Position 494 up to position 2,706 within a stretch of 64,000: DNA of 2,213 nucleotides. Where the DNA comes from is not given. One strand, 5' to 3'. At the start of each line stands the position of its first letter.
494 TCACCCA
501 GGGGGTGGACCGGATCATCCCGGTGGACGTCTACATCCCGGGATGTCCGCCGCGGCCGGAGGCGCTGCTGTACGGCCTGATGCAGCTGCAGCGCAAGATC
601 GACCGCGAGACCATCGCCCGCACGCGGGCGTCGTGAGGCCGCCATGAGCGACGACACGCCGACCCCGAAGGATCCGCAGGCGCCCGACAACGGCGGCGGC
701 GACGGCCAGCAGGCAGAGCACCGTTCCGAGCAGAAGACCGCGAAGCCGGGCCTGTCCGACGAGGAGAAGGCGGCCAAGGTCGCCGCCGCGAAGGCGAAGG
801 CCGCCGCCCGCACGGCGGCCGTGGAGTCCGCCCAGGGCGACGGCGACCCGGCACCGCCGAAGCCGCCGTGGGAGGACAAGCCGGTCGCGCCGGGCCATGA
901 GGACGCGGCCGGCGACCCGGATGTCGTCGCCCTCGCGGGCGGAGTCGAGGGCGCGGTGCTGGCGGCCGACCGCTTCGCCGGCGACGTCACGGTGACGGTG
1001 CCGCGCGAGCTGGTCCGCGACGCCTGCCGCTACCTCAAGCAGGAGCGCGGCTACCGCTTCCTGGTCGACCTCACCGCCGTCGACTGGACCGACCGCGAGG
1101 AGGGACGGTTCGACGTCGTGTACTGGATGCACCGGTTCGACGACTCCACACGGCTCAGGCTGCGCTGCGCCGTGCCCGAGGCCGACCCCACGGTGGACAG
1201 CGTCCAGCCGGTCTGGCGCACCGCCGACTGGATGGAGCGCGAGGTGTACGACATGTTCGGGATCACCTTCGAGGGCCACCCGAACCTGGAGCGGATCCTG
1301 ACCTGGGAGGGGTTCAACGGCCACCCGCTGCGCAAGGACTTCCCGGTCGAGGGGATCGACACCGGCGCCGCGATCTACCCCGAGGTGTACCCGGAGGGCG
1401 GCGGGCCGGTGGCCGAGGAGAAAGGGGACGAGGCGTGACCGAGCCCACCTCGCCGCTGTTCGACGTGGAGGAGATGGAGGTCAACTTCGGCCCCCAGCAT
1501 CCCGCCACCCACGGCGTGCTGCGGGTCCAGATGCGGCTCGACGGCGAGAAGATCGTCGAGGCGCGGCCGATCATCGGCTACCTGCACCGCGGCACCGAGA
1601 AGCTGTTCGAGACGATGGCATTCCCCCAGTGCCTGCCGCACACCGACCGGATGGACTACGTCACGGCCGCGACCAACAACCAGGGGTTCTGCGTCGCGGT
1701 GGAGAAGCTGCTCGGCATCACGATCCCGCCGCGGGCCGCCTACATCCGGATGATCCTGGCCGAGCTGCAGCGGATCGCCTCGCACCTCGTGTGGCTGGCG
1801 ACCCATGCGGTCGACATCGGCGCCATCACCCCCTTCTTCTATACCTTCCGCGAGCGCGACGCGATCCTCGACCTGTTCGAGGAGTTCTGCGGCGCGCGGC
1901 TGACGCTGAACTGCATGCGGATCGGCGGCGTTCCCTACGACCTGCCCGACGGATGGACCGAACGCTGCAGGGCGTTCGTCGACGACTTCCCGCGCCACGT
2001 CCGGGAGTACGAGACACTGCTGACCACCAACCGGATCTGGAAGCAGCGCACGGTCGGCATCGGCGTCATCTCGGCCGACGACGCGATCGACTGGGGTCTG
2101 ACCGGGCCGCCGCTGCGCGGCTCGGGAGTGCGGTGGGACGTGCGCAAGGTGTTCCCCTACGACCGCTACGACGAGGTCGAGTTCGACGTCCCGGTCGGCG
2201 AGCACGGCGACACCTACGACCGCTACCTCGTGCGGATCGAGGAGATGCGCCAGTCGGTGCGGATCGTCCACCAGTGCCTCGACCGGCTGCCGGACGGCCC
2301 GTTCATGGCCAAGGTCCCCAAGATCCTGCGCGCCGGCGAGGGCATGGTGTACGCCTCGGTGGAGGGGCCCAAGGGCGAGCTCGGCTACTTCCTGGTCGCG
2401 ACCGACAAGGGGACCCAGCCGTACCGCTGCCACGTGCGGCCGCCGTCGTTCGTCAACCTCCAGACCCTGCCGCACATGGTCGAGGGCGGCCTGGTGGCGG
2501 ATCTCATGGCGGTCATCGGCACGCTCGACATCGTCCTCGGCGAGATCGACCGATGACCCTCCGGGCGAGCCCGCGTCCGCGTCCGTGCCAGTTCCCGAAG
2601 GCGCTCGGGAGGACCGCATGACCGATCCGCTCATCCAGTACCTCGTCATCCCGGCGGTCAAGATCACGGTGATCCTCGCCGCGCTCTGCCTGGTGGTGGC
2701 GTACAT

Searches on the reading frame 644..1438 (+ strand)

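Call 90: search_protein_families(library=pfam, proteins=[window:644-1438:+], max_evalue=0.00001)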
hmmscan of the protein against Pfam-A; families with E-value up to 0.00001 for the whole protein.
window:644-1438:+ (264 aa): 1 family
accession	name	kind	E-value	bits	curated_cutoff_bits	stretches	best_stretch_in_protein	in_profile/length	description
PF00329.25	Complex1_30kDa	-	1.8e-44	151.7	22.5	1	117-237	1-122/124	Respiratory-chain NADH dehydrogenase, 30 Kd subunit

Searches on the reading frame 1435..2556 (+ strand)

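Call 90: search_protein_families(library=pfam, proteins=[window:1435-2556:+], max_evalue=0.00001)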
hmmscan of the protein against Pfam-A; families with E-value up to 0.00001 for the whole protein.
window:1435-2556:+ (373 aa): 1 family
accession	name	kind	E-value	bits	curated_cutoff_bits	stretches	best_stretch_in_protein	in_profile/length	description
PF00346.24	Complex1_49kDa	-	1.1e-103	346.5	24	2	127-297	1-171/271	Respiratory-chain NADH dehydrogenase, 49 Kd subunit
